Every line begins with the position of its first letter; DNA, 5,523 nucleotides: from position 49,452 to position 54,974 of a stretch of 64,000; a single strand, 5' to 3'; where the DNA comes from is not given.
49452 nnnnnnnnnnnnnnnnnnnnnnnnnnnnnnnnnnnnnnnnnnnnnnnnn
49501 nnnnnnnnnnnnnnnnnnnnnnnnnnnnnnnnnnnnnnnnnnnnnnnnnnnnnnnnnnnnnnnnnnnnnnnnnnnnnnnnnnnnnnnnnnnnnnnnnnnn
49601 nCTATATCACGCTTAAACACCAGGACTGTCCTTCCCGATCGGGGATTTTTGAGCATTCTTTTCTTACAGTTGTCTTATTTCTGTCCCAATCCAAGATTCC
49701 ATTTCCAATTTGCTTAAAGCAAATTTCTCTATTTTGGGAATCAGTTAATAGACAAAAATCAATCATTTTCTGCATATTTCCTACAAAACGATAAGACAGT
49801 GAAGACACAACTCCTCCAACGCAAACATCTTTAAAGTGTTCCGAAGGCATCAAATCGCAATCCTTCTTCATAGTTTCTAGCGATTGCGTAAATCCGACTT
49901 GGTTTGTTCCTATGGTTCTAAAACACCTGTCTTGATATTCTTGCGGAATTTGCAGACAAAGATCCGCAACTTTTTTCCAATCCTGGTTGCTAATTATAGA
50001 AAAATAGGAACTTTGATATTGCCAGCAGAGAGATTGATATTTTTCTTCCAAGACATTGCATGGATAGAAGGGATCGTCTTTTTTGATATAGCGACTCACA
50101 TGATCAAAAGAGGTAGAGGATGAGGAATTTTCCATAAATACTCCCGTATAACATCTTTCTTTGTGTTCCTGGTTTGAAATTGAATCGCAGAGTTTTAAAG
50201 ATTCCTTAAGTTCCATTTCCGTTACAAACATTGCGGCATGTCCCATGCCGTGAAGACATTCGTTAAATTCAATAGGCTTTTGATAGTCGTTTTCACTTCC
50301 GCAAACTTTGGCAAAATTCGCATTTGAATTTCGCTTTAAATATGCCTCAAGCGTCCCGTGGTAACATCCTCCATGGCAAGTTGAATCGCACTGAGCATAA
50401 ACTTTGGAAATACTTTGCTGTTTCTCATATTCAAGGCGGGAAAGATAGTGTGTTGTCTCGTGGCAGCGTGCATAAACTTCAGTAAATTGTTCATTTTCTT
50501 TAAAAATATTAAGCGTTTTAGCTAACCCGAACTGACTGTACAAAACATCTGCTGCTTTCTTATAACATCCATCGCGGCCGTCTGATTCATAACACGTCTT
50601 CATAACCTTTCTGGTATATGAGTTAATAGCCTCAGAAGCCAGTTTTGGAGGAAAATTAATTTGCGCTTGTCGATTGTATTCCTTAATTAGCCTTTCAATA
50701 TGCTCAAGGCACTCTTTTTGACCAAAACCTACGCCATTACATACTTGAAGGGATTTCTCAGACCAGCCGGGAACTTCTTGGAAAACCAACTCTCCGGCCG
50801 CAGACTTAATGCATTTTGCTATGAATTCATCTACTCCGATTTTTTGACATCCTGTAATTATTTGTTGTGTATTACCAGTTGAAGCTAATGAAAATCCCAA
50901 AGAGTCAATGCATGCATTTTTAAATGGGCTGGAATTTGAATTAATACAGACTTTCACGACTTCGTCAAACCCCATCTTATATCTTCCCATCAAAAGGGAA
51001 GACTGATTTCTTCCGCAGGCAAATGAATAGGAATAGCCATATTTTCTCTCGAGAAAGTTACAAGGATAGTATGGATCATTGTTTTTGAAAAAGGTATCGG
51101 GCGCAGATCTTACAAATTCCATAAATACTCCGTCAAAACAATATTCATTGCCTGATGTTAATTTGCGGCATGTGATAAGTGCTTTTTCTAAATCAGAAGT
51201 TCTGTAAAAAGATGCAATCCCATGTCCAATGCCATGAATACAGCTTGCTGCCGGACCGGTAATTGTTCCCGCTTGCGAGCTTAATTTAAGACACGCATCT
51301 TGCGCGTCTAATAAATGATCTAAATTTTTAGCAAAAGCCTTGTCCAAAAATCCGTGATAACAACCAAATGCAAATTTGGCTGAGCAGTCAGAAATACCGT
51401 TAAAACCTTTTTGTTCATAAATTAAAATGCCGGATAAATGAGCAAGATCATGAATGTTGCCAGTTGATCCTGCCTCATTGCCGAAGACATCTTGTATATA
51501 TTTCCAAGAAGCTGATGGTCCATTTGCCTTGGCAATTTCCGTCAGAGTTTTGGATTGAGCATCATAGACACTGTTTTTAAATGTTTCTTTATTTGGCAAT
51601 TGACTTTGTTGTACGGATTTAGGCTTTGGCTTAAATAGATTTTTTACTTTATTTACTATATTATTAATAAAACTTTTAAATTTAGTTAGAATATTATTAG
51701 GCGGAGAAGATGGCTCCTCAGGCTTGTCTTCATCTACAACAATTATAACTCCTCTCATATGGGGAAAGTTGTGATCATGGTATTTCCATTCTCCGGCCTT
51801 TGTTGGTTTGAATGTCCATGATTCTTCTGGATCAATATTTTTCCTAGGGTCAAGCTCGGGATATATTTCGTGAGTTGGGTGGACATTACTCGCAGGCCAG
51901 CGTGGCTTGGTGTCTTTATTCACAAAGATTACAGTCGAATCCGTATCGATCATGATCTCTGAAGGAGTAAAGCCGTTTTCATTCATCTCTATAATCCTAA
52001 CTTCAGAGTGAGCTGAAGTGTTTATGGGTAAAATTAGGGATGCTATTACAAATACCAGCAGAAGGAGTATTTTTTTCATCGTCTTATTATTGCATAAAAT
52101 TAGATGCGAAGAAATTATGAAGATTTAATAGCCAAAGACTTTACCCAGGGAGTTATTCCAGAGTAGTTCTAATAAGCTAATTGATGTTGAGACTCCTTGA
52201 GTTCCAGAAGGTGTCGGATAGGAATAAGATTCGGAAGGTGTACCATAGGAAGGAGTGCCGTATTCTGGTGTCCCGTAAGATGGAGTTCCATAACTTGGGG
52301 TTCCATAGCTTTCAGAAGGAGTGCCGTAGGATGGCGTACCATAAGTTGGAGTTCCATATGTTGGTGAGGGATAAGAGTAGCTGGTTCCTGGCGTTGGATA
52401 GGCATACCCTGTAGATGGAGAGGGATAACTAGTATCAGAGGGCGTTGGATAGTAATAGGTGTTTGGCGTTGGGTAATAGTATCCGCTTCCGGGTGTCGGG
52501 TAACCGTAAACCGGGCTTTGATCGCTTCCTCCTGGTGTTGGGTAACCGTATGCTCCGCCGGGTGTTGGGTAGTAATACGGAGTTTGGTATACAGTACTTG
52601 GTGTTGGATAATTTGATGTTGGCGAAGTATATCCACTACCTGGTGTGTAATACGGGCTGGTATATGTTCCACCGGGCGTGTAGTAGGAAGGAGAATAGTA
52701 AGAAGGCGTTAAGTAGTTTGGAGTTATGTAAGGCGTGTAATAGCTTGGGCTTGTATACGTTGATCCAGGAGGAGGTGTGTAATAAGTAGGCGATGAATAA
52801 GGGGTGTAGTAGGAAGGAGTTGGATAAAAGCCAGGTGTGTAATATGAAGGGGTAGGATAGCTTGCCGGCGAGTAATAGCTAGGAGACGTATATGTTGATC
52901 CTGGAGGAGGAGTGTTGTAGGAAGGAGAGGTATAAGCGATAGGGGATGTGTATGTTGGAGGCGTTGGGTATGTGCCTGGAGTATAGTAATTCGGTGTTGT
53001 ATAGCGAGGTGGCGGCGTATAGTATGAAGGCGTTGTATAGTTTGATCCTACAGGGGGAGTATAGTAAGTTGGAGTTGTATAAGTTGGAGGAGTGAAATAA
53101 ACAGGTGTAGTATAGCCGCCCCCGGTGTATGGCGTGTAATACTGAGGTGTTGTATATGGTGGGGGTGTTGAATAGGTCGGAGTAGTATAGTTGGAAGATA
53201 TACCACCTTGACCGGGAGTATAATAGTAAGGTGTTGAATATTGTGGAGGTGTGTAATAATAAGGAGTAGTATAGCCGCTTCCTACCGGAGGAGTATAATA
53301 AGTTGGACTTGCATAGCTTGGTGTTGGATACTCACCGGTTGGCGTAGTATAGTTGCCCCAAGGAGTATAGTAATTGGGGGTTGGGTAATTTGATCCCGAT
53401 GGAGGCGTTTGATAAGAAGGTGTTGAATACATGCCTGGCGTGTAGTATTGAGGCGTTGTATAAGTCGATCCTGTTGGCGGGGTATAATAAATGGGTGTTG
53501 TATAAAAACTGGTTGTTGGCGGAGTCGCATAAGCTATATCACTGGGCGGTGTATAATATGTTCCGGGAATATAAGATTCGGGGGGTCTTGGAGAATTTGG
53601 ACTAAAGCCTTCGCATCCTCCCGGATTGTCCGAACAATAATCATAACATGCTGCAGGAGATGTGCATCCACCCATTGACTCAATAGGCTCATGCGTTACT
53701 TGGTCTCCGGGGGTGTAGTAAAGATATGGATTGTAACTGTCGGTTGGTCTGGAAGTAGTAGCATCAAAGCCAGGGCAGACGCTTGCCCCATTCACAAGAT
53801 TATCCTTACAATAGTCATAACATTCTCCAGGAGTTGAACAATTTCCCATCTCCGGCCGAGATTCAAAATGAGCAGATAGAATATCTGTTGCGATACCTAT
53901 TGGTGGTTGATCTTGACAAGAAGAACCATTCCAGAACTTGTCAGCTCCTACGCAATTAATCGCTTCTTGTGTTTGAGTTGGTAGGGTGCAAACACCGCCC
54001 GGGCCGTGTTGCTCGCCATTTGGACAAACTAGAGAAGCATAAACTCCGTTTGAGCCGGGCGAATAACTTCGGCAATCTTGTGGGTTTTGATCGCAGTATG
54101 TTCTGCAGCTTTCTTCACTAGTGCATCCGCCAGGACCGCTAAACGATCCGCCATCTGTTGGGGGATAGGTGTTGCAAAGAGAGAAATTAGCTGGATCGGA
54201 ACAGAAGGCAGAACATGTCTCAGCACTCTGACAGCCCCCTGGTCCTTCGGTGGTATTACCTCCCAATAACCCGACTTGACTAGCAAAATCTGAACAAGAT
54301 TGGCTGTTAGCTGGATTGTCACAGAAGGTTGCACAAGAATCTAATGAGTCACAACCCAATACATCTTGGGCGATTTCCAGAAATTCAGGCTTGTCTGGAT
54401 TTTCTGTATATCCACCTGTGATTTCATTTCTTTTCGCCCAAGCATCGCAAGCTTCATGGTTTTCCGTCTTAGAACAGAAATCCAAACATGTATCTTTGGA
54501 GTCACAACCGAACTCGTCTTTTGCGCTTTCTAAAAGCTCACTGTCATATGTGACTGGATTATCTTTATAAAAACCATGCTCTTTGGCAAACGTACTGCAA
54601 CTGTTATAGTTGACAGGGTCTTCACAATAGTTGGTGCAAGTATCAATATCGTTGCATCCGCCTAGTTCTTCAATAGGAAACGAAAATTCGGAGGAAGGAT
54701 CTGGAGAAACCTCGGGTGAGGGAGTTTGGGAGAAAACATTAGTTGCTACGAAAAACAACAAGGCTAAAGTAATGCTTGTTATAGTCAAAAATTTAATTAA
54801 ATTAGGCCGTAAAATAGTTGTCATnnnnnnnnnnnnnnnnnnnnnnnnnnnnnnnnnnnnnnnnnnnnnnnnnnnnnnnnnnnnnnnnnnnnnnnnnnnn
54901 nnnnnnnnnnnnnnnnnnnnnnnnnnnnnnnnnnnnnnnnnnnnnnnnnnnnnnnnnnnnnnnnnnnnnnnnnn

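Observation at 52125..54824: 899-aa surface protein: seven four-Cys modules plus a roughly 1.4-kb YYTP/TPSYGTP repeat tract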

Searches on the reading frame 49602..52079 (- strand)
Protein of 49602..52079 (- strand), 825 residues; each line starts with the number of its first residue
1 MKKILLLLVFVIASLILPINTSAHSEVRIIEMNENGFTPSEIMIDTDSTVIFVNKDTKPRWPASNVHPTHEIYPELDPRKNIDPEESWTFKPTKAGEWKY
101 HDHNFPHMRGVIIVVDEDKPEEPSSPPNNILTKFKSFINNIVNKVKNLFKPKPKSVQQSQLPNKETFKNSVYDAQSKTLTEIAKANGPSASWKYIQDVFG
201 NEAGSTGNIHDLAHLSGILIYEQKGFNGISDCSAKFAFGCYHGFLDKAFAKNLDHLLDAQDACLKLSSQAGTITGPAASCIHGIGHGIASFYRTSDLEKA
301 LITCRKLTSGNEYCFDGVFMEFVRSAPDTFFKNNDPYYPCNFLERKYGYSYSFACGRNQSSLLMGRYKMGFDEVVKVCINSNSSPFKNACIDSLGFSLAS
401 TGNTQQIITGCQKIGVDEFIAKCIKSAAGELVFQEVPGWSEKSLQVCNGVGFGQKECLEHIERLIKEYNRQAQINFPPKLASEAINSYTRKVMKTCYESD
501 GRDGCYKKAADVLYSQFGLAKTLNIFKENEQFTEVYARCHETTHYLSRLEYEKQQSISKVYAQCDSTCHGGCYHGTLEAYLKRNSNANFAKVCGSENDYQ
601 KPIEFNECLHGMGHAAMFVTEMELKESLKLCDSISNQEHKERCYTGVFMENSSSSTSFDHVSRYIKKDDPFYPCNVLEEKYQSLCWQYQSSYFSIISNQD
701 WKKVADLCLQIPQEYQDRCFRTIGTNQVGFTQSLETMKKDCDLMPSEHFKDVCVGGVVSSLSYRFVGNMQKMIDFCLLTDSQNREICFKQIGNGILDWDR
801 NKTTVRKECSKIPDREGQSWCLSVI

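Call 3: search_protein_families(library=pfam, proteins=[window:49602-52079:-], max_evalue=0.1)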
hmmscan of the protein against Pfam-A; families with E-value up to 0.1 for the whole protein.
window:49602-52079:- (825 aa): 1 family
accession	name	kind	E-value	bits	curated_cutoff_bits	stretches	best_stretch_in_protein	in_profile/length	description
PF13473.12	Cupredoxin_1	-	1.8e-08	34.8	27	1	9-114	5-104/104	Cupredoxin-like domain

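Call 4: search_protein_families(library=ncbifam, proteins=[window:49602-52079:-], max_evalue=0.1)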
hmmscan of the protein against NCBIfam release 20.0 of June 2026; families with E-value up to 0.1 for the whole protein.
window:49602-52079:- (825 aa): 1 family
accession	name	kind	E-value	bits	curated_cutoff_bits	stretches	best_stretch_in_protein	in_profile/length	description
TIGR02657.1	amicyanin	equivalog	0.049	14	110.2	1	37-114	8-82/83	amicyanin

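Call 58: search_protein_families(library=padloc, proteins=[window:49602-52079:-], max_evalue=0.01)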
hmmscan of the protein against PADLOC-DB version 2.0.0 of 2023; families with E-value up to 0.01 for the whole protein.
window:49602-52079:- (825 aa): 0 families

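Call 61: search_solved_structures(query=window:49602-52079:-, max_evalue=1)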
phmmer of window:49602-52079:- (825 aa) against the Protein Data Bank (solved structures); distinct sequences matched with E-value up to 1: 7.
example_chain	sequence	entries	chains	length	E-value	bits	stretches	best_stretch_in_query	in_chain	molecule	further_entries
4p5r_A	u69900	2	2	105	0.15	13.6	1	30-114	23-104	Amicyanin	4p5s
1mda_A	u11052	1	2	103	0.27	12.8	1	30-114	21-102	AMICYANIN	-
1aac_A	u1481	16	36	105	0.29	12.7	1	30-114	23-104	AMICYANIN | PROTEIN (AMICYANIN)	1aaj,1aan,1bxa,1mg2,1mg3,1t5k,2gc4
1sf3_A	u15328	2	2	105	0.29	12.7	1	30-114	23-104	Amicyanin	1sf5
2qdv_A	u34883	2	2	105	0.29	12.7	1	30-114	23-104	Amicyanin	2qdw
1sfd_A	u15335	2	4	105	0.39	12.3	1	30-114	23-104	Amicyanin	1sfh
3ie9_A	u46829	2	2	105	0.75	11.3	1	30-114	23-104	Amicyanin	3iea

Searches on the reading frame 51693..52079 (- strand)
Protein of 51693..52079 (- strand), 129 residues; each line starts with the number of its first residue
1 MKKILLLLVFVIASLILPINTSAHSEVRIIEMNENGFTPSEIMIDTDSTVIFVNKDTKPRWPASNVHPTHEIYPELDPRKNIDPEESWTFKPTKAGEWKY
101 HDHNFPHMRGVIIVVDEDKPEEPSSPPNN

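Call 85: search_solved_structures(query=window:51693-52079:-, max_evalue=10, show_alignments=2)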
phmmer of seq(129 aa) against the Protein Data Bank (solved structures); distinct sequences matched with E-value up to 10: 36.
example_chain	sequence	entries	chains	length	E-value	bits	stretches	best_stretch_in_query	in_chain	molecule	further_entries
4p5r_A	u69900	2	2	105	0.011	19.1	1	30-114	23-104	Amicyanin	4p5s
1mda_A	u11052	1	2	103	0.021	18.3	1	30-114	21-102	AMICYANIN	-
1aac_A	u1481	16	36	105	0.022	18.2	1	30-114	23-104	AMICYANIN | PROTEIN (AMICYANIN)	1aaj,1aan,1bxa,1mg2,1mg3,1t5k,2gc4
1sf3_A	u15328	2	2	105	0.022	18.2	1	30-114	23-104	Amicyanin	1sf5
2qdv_A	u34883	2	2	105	0.022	18.2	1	30-114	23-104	Amicyanin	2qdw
1sfd_A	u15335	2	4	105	0.03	17.8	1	30-114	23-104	Amicyanin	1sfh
3ie9_A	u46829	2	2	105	0.058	16.8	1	30-114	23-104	Amicyanin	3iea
2idt_A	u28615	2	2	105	0.11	15.9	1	30-114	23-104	Amicyanin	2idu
8u8t_A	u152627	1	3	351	0.11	15.9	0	86-105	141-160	Copper oxidase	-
2gb2_A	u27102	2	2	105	0.14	15.6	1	31-114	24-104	Amicyanin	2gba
2idq_A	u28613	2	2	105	0.15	15.5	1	30-114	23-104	Amicyanin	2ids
3rym_A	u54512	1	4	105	0.15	15.5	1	30-114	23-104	Amicyanin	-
8u8q_A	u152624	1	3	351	0.23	14.9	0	86-105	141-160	Copper oxidase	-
8u8r_A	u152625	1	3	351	0.23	14.9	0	86-105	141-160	Copper oxidase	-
3ply_A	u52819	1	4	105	0.33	14.4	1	30-114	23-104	Amicyanin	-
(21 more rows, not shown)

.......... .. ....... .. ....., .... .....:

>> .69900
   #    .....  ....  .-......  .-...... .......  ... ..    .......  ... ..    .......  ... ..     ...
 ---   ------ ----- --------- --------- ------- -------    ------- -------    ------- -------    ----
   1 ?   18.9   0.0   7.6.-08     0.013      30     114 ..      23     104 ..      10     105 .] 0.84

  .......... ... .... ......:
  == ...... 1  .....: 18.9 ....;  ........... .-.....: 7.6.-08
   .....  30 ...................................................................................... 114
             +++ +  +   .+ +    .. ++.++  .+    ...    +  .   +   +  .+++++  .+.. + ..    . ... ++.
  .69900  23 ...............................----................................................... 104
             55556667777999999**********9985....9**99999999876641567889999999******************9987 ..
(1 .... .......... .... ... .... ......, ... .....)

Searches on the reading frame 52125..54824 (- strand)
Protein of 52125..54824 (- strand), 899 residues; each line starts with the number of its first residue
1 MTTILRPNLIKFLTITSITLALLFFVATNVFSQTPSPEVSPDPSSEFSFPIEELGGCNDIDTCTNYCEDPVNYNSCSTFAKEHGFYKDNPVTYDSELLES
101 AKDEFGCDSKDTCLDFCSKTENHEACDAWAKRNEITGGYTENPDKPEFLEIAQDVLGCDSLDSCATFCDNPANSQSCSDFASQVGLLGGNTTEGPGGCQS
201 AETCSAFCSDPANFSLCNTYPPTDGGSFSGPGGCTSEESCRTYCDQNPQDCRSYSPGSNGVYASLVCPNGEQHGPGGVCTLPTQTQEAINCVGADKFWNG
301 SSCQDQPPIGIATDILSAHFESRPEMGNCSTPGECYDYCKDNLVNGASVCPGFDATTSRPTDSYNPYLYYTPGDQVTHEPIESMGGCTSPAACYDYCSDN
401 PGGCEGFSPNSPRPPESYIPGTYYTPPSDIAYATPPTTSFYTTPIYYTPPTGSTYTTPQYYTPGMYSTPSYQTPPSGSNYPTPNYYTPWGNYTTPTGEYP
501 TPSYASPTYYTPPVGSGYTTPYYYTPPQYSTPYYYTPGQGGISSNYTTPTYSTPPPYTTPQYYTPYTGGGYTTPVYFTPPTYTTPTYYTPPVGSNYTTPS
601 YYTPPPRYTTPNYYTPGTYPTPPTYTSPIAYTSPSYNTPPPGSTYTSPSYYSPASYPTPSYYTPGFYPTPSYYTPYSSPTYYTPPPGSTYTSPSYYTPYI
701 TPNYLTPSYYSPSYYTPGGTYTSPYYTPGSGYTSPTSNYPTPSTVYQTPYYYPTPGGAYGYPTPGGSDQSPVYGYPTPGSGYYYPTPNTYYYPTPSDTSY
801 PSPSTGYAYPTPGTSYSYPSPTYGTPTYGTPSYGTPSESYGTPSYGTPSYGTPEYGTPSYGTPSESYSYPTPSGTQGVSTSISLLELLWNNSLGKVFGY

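Call 3: search_protein_families(library=pfam, proteins=[window:52125-54824:-], max_evalue=0.1)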
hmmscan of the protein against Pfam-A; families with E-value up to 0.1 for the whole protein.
window:52125-54824:- (899 aa): 0 families

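Call 4: search_protein_families(library=ncbifam, proteins=[window:52125-54824:-], max_evalue=0.1)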
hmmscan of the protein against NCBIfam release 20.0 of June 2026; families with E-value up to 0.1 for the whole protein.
window:52125-54824:- (899 aa): 0 families

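Call 7: find_encoding_contigs(protein=window:52125-54824:-, flank=10000, max_places=6)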
Protein window:52125-54824:- (899 aa): no gene with exactly this product is on record in the collection.

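Call 58: search_protein_families(library=padloc, proteins=[window:52125-54824:-], max_evalue=0.01)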
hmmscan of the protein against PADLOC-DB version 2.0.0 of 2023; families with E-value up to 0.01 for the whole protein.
window:52125-54824:- (899 aa): 0 families

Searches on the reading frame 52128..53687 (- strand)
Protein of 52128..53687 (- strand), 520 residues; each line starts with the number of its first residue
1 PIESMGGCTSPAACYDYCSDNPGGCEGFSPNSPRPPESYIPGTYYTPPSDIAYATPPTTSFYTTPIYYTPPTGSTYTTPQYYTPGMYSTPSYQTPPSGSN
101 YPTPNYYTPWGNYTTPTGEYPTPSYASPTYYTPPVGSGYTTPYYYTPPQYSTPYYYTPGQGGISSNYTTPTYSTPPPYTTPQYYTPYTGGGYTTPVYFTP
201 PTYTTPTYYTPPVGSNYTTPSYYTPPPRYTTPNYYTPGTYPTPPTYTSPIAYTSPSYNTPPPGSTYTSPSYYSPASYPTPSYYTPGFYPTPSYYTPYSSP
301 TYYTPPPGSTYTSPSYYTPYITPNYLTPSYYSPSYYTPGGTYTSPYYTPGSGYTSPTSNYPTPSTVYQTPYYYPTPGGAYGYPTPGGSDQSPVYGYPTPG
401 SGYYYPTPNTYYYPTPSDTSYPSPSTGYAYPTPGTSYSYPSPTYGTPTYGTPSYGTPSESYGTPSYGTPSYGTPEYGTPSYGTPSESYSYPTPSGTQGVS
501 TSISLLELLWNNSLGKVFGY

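Call 69: predict_structure(alignment_id=A4)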
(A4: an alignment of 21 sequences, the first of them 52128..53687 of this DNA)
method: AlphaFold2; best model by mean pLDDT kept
length: 520 residues; sequences in the alignment: 21
mean_pLDDT: 44.3   pTM: 0.24
mean pLDDT of the five models: 44.3, 42.9, 42.7, 42.5, 37.8
residues with pLDDT >= 90: 22; 70-90: 20; 50-70: 55; < 50: 423
segments of 3 or more residues with pLDDT < 50: 45-74, 76-95, 99-131, 139-162, 165-175, 177-211, 217-219, 221-248, 250-304, 311-344, 346-405, 409-452, 454-464, 484-490, 494-500
pLDDT, mean of each block of 10 residues (from residue 1): 72 94 90 88 49 36 35 42 32 43 34 36 36 50 38 36 42 42 37 38 44 48 39 39 43 37 40 39 38 38 45 38 39 38 38 37 37 33 35 40 41 37 31 36 44 45 48 49 45 46 68 60
secondary structure, 60 per line:
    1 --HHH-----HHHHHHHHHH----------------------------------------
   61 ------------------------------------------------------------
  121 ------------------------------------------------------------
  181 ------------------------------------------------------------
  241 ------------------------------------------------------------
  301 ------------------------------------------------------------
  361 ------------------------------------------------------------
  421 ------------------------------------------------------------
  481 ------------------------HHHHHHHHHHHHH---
elements in order: H11-20 H505-517
